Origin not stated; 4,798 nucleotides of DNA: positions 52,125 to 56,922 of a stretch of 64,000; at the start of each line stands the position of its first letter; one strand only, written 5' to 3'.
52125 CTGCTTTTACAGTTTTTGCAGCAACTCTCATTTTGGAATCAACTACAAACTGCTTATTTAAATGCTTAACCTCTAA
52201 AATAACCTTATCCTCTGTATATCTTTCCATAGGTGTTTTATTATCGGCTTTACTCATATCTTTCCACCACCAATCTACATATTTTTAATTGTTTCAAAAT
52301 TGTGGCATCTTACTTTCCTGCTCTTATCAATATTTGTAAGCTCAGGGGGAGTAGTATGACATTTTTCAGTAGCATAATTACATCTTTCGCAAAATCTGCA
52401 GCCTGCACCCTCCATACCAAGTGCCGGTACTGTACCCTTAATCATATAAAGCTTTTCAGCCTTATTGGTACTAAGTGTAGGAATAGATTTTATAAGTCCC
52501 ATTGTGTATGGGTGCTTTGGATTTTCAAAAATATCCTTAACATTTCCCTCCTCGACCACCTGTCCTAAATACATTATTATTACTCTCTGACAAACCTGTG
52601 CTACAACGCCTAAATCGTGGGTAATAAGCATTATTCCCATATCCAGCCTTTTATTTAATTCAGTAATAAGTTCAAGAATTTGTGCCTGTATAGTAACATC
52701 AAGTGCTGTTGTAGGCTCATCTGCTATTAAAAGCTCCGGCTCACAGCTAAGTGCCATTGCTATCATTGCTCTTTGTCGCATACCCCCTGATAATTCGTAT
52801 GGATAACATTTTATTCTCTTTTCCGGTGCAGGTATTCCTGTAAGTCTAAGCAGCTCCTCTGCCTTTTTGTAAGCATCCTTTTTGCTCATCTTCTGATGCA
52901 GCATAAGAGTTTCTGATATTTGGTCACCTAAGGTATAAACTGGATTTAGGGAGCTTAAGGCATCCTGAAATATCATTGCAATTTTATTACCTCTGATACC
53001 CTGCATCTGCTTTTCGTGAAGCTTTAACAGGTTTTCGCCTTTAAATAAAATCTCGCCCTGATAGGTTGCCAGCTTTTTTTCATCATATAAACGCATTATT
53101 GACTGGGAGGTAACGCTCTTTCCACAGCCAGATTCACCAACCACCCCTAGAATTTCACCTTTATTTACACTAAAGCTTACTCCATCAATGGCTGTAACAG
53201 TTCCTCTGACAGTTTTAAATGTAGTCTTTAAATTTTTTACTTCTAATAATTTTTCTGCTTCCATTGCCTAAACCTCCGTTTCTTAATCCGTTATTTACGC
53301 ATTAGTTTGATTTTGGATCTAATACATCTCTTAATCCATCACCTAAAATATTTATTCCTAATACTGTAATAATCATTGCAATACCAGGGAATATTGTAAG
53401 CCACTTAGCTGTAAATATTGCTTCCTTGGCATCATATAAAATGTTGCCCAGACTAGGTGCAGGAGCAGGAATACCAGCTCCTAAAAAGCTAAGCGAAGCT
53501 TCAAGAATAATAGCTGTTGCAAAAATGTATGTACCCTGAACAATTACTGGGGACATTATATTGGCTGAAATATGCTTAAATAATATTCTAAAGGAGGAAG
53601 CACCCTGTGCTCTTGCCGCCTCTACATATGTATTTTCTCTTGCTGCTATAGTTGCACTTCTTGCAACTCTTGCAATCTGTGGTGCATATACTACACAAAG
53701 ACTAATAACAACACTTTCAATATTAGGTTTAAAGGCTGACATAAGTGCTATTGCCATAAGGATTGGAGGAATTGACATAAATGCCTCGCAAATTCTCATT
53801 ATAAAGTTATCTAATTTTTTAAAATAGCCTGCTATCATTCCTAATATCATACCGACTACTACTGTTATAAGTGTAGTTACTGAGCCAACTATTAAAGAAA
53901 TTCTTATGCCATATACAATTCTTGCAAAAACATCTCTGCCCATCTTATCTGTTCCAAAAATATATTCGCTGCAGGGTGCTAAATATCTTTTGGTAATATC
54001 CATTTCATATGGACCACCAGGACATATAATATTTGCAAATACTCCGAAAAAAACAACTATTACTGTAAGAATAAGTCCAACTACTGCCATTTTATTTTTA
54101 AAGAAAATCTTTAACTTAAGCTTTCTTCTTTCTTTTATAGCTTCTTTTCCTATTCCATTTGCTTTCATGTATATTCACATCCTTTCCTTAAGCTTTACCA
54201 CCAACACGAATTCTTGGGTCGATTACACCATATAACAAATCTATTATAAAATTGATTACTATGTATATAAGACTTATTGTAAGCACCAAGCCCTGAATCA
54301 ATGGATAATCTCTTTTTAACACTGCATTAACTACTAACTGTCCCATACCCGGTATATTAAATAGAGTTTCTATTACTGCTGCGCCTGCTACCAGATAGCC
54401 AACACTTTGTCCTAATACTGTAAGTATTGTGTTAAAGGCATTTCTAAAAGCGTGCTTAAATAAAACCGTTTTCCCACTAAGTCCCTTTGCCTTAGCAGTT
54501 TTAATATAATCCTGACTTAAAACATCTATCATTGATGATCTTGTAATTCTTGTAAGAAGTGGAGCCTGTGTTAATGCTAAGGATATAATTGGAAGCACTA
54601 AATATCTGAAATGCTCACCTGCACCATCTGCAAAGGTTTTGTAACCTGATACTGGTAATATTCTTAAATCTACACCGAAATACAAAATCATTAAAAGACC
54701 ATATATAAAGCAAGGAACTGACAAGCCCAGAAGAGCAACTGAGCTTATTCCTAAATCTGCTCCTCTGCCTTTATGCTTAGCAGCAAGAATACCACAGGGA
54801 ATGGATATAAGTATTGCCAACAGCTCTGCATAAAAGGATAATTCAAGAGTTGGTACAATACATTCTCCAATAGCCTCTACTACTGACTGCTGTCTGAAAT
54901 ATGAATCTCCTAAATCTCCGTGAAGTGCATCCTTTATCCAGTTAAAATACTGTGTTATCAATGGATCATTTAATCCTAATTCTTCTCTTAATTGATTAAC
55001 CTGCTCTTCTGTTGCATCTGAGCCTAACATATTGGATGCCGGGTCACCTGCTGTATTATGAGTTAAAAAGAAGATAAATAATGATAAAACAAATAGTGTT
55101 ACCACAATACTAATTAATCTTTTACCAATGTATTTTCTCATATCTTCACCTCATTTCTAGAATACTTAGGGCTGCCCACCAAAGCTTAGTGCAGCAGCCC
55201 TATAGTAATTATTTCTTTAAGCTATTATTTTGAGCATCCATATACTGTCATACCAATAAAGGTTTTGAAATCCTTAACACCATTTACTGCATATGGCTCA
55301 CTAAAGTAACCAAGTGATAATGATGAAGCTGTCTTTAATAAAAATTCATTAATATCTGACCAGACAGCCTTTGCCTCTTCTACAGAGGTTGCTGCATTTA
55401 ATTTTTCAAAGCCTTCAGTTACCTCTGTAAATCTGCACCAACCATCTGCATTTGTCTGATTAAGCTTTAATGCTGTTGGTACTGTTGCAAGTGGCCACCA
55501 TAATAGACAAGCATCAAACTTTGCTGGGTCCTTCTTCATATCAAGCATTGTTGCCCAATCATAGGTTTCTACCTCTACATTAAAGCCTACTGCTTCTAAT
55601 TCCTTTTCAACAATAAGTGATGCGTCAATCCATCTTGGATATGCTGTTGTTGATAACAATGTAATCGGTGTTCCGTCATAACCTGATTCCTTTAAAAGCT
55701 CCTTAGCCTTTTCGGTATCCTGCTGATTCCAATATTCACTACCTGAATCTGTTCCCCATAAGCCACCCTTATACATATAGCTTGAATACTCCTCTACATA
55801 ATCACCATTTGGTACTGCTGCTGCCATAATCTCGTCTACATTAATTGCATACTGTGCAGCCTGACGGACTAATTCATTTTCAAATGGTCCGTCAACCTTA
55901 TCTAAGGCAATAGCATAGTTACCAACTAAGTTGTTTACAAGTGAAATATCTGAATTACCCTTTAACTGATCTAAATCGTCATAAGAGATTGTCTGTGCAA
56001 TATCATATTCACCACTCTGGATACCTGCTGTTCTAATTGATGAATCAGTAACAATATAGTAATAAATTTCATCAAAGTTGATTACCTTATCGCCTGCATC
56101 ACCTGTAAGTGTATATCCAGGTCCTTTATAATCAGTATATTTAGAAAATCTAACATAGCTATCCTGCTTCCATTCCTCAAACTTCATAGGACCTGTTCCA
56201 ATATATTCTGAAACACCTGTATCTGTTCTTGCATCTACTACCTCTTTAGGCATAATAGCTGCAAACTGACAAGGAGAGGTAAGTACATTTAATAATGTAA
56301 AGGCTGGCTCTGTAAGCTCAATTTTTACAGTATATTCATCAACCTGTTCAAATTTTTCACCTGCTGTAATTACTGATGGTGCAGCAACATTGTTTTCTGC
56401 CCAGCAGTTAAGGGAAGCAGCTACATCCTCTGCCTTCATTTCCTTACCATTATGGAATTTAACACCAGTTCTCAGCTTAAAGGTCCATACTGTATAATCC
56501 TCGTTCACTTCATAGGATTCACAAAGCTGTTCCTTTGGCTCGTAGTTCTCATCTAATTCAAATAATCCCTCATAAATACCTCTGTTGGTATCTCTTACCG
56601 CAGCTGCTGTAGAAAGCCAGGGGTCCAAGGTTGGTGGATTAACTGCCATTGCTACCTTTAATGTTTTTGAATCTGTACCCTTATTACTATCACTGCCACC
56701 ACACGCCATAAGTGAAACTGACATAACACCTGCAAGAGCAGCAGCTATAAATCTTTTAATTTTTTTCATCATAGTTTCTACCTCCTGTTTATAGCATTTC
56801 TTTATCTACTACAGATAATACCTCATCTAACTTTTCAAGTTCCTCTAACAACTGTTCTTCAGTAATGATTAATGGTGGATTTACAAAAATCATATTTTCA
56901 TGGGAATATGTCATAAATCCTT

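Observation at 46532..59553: PucR-regulated cluster: class-III aminotransferase, peptide-type ABC importer, two amidohydrolases, a PNPOx flavoprotein and an Fe-ADH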

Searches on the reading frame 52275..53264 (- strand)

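Call 3: search_protein_families(library=pfam, proteins=[window:52275-53264:-])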
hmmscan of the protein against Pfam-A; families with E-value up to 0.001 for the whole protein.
window:52275-53264:- (329 aa): 5 families
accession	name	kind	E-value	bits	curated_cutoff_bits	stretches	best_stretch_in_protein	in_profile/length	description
PF00005.33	ABC_tran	-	2.3e-29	103.2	25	1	27-186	2-137/137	ABC transporter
PF08352.17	oligo_HPY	-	9.7e-21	74.4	27.1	1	237-302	1-65/65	Oligopeptide/dipeptide transporter, C-terminal region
PF13304.12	AAA_21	-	4.6e-06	27.3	27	1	150-221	230-303/304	AAA domain, putative AbiEii toxin, Type IV TA system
PF02463.25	SMC_N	-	0.00015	21.7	40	1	38-229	26-209/220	RecF/RecN/SMC N terminal domain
PF10050.14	DUF2284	-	0.00059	20.1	25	0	264-304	78-119/161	Predicted metal-binding protein (DUF2284)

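Call 4: search_protein_families(library=ncbifam, proteins=[window:52275-53264:-])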
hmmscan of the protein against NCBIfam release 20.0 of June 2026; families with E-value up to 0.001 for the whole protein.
window:52275-53264:- (329 aa): 186 families (the best 25 are shown)
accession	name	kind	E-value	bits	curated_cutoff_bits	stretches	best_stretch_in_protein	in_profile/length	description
NF007010.1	PRK09473.1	subfamily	1.3e-110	369.1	575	1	6-322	1-313/318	oligopeptide ABC transporter ATP-binding protein OppD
NF008246.0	PRK11022.1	equivalog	2.5e-107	358.8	541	1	6-322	3-316/326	dipeptide ABC transporter ATP-binding protein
NF043079.1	MMSYN1_0167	equivalog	8.7e-102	341.7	740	2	83-309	296-521/561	oligopeptide ABC transporter ATP-binding protein OppD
NF007613.0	PRK10261.1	equivalog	3.7e-91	306.4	1077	1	2-270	8-281/623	glutathione ABC transporter ATP-binding protein GsiA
NF011713.0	PRK15134.1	equivalog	1.8e-86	290.9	834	1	4-264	3-263/529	microcin C ABC transporter ATP-binding protein YejF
NF008453.0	PRK11308.1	subfamily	4e-83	279.4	408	1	2-327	14-330/334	dipeptide ABC transporter ATP-binding protein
NF011659.0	PRK15079.1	equivalog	1.8e-78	263.6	540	1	7-323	21-331/334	murein tripeptide/oligopeptide ABC transporter ATP binding protein OppF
NF047576.1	opine_ATP_CntF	equivalog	8.4e-78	261.2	385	1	6-266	2-258/264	staphylopine uptake ABC transporter ATP-binding protein CntF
TIGR02770.1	nickel_nikD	equivalog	1.7e-77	259.9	318.7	1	26-259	2-227/230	nickel import ATP-binding protein NikD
NF047578.1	opine_ATP_CntD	equivalog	6.4e-77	258.4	380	1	6-266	2-258/266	staphylopine uptake ABC transporter ATP-binding protein CntD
NF011674.0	PRK15093.1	equivalog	2.9e-71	240.3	627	1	6-321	3-322/330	putrescine export ABC transporter ATP-binding protein SapD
NF043071.1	DppF_dipep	equivalog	6.5e-69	232.8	660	1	10-322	23-326/331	dipeptide ABC transporter ATP-binding subunit DppF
NF043078.1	MMSYN1_0168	equivalog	2.5e-53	181.7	800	2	151-265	487-601/649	oligopeptide ABC transporter ATP-binding protein OppF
TIGR02769.1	nickel_nikE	equivalog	5e-53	180.3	332.55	1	14-261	10-253/265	nickel import ATP-binding protein NikE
NF007739.0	PRK10419.1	subfamily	1.5e-50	172.2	354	1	10-245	7-239/268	nickel ABC transporter ATP-binding protein NikE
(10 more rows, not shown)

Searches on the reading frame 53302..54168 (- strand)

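Call 3: search_protein_families(library=pfam, proteins=[window:53302-54168:-])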
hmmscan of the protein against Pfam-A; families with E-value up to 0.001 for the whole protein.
window:53302-54168:- (288 aa): 2 families
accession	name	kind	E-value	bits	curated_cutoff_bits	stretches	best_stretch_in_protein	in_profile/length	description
PF00528.27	BPD_transp_1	-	5.2e-29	101.7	26.4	1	106-286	1-181/184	Binding-protein-dependent transport system inner membrane component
PF12911.12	OppC_N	-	3.4e-09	36.9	23.9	1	20-65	8-53/53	N-terminal TM domain of oligopeptide transport permease C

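Call 4: search_protein_families(library=ncbifam, proteins=[window:53302-54168:-])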
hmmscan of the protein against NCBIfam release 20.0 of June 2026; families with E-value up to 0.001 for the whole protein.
window:53302-54168:- (288 aa): 25 families
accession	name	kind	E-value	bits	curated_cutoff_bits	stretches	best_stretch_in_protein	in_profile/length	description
NF045476.1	Opp4C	equivalog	6e-83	278.3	350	1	16-286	4-278/278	oligopeptide ABC transporter permease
NF045473.1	Opp1C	equivalog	1.2e-77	260.9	350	1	23-286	2-266/267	nickel/cobalt ABC transporter permease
NF045474.1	Opp2C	equivalog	3e-69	233.2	300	1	52-284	3-236/236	nickel transporter permease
TIGR02790.1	nickel_nikC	equivalog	1.3e-67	228.2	358.45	1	29-284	2-258/258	nickel ABC transporter permease subunit NikC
NF008160.0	PRK10913.1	equivalog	5.8e-65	219.7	483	1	21-286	25-297/300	dipeptide ABC transporter permease DppC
NF007376.0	PRK09881.1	equivalog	6.9e-64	215.7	434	1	21-287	26-293/298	D,D-dipeptide ABC transporter permease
NF011662.0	PRK15082.1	equivalog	1.8e-63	214.7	484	1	15-286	26-299/303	glutathione ABC transporter permease GsiD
NF045475.1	Opp3C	equivalog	2.6e-58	197.7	450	1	68-287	107-327/328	oligopeptide ABC transporter permease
NF007738.0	PRK10417.1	equivalog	3e-58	197.5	335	1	26-286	9-270/277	nickel ABC transporter permease subunit NikC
NF047573.1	opine_perm_CntC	exception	6.3e-57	193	440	1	19-286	2-270/271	staphylopine uptake ABC transporter permease subunit CntC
NF011935.0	PRK15406.1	equivalog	3.3e-51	174.8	433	1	20-287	31-301/302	oligopeptide ABC transporter permease OppC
NF043080.1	MMSYN1_0166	equivalog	2e-44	151.8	370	1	19-287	31-305/307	oligopeptide ABC transporter permease OppC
NF011691.0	PRK15111.1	equivalog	1e-40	140.2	379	1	17-283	18-291/296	putrescine export ABC transporter permease SapC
NF011596.0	PRK15021.1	subfamily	9.5e-35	120.2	439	1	64-286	116-338/341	microcin C ABC transporter permease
NF045470.1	Opp2B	equivalog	1.5e-10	40.8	350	1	76-286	79-298/300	nickel ABC transporter permease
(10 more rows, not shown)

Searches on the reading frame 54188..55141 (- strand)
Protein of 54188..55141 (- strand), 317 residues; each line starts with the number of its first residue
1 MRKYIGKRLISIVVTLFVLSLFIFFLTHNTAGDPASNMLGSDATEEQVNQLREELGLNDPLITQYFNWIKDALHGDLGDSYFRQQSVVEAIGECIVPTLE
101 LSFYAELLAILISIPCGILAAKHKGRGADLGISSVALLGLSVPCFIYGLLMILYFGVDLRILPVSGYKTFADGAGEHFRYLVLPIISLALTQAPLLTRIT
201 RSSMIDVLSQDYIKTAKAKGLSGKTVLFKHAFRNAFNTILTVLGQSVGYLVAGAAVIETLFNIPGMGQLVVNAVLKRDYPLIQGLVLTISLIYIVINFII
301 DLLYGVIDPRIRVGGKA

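Call 3: search_protein_families(library=pfam, proteins=[window:54188-55141:-])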
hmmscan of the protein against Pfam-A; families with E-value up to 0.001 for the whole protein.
window:54188-55141:- (317 aa): 2 families
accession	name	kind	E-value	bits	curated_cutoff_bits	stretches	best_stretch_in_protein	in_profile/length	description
PF00528.27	BPD_transp_1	-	9.8e-44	149.7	26.4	1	114-312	2-183/184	Binding-protein-dependent transport system inner membrane component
PF19300.4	BPD_transp_1_N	-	4.5e-15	56.3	23.8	1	1-105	1-95/114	Binding-prot-dependent transport system membrane comp, N-term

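Call 4: search_protein_families(library=ncbifam, proteins=[window:54188-55141:-])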
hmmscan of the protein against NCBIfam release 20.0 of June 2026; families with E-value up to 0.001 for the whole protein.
window:54188-55141:- (317 aa): 22 families
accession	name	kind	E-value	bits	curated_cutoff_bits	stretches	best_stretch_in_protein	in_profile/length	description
NF045470.1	Opp2B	equivalog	3.2e-97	325.3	350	1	8-312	1-300/300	nickel ABC transporter permease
NF045469.1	Opp1B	equivalog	2.4e-85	286.7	380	1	1-312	1-307/307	nickel/cobalt ABC transporter permease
TIGR02789.1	nickel_nikB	equivalog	2.3e-79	267.1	447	1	1-313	1-308/314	nickel ABC transporter permease subunit NikB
NF045471.1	Opp3B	equivalog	3.8e-78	263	480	1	1-315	1-306/308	oligopeptide ABC transporter permease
NF011661.0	PRK15081.1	equivalog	1.1e-76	258.2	463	1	1-312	1-304/306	glutathione ABC transporter permease GsiC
NF045472.1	Opp4B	equivalog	6.1e-75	252.4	450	1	1-312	1-319/319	oligopeptide ABC transporter permease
NF007677.0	PRK10352.1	equivalog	7.2e-75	252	433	1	1-314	1-309/314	nickel ABC transporter permease subunit NikB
NF008161.0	PRK10914.1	equivalog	2.1e-67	227.7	590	2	179-312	203-336/339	dipeptide ABC transporter permease DppB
NF007008.0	PRK09471.1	equivalog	6.7e-67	226.1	388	1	1-312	1-305/306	oligopeptide ABC transporter permease OppB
NF011712.0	PRK15133.1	subfamily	2.1e-44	152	445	1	45-314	83-362/364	microcin C ABC transporter permease YejB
NF011690.0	PRK15110.1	equivalog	3.7e-44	151.5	432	2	178-309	180-311/321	putrescine export ABC transporter permease SapB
NF043081.1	MMSYN1_0165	equivalog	3.8e-39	134.8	350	1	84-313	164-386/388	oligopeptide ABC transporter permease OppB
NF045473.1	Opp1C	equivalog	3.8e-07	29.8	350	1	185-252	134-201/267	nickel/cobalt ABC transporter permease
NF045476.1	Opp4C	equivalog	7.8e-07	28.6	350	1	184-266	143-221/278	oligopeptide ABC transporter permease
TIGR03416.1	ABC_choXWV_perm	equivalog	8.3e-07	28.7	363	0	195-297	164-264/267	choline ABC transporter permease subunit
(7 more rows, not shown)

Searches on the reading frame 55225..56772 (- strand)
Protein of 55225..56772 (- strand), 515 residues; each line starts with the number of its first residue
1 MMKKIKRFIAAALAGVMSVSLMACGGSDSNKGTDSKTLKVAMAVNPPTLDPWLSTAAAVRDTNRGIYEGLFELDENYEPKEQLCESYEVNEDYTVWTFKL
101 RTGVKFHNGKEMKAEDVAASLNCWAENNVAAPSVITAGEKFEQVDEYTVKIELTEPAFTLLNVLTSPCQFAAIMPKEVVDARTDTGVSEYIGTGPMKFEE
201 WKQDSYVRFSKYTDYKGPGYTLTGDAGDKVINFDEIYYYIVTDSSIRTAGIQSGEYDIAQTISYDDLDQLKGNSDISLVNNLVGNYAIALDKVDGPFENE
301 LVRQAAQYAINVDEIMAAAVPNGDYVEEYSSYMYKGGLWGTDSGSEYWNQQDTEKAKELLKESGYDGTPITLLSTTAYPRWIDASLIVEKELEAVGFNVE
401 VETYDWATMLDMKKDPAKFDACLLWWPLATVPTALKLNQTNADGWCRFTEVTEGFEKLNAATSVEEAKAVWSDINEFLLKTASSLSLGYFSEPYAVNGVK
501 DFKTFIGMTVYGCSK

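Call 3: search_protein_families(library=pfam, proteins=[window:55225-56772:-])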
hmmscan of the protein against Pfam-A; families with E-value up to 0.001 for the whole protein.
window:55225-56772:- (515 aa): 1 family
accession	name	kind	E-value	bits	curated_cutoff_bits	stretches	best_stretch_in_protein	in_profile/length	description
PF00496.27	SBP_bac_5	-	3.2e-72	244.1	32.4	1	78-430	1-350/368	Bacterial extracellular solute-binding proteins, family 5 Middle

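Call 4: search_protein_families(library=ncbifam, proteins=[window:55225-56772:-])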
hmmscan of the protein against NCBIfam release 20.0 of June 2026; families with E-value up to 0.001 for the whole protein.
window:55225-56772:- (515 aa): 11 families
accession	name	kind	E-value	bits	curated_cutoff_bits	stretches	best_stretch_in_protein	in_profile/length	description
NF011942.0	PRK15413.1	equivalog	1.2e-43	149.6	594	1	32-405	24-384/512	glutathione ABC transporter substrate-binding protein GsiB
NF045468.1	Opp5A_nikA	equivalog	1e-33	116.6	600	1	22-366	2-319/488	nickel ABC transporter substrate-binding protein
TIGR02294.1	nickel_nikA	equivalog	1e-30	106.8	393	1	35-366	5-328/501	nickel ABC transporter substrate-binding protein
NF047575.1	opine_bind_CntA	exception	3.3e-30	105.2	800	1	2-365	2-360/535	staphylopine-dependent metal ABC transporter substrate-binding lipoprotein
NF043070.1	DppA_dipep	equivalog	1.1e-25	90.2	1005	1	31-418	24-426/535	dipeptide ABC transporter periplasmic-binding protein DppA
NF045467.1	Opp4A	equivalog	3.6e-22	78.3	650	1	34-366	33-381/556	oligopeptide ABC transporter substrate-binding protein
TIGR04028.1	SBP_KPN_01854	hypoth_equivalog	1.2e-21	76.9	468.5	1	84-418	49-396/509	TIGR04028 family ABC transporter substrate-binding protein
NF011684.0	PRK15104.1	equivalog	4e-18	65.4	947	1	6-421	7-437/543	oligopeptide ABC transporter substrate-binding protein OppA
NF011689.0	PRK15109.1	equivalog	1.9e-12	46.7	560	1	48-401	46-413/547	ABC transporter substrate-binding protein SapA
NF010149.0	PRK13626.1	equivalog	4e-10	39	476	1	63-217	147-291/552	HTH-type transcriptional regulator SgrR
NF007287.0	PRK09755.1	equivalog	3e-05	23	1098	0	39-132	36-129/535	ABC transporter substrate-binding protein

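Call 10: search_solved_structures(query=window:55225-56772:-, max_evalue=1e-10)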
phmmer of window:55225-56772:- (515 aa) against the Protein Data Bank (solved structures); distinct sequences matched with E-value up to 1e-10: 49.
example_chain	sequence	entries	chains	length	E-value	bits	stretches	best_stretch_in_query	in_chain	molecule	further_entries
8vdx_A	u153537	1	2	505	3.6e-48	167.7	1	48-415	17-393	bacterial extracellular solute-binding protein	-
1uqw_A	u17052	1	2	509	4.3e-35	124.6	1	35-405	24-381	PUTATIVE BINDING PROTEIN YLIB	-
6hlx_A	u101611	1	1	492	9.5e-34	120.2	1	37-411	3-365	AgaA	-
5u4o_A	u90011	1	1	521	1.5e-29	106.3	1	11-411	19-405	ABC transporter substrate-binding protein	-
8c6r_A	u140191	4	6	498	3.2e-29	105.2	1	78-399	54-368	Agrocinopine utilization periplasmic binding protein AccA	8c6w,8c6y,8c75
8caw_A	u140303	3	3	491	3.3e-29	105.2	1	78-399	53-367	Agrocinopine utilization periplasmic binding protein AccA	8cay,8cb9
8c6u_A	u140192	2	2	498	3.6e-29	105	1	78-399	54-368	Agrocinopine utilization periplasmic binding protein AccA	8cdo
8z1y_F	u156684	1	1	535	1.6e-25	93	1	32-426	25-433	Dipeptide-binding protein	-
8z1z_F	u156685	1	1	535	2.3e-25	92.5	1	32-426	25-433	Dipeptide-binding protein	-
8upi_A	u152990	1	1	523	5.4e-25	91.3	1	48-417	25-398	Peptide ABC transporter substrate-binding protein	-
1dpp_A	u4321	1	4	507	1.2e-24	90.2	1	38-426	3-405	DIPEPTIDE BINDING PROTEIN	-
5isu_A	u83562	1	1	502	5.4e-24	88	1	28-412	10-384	Lmo0135 protein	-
1dpe_A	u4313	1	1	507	6.4e-24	87.7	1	45-426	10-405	DIPEPTIDE-BINDING PROTEIN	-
5f1q_A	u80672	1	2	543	6.5e-23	84.4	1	143-426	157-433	Periplasmic dipeptide transport protein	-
4zec_A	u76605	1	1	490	7.1e-23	84.3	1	83-405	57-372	ABC transporter, substrate binding protein (Agrocinopines A and B)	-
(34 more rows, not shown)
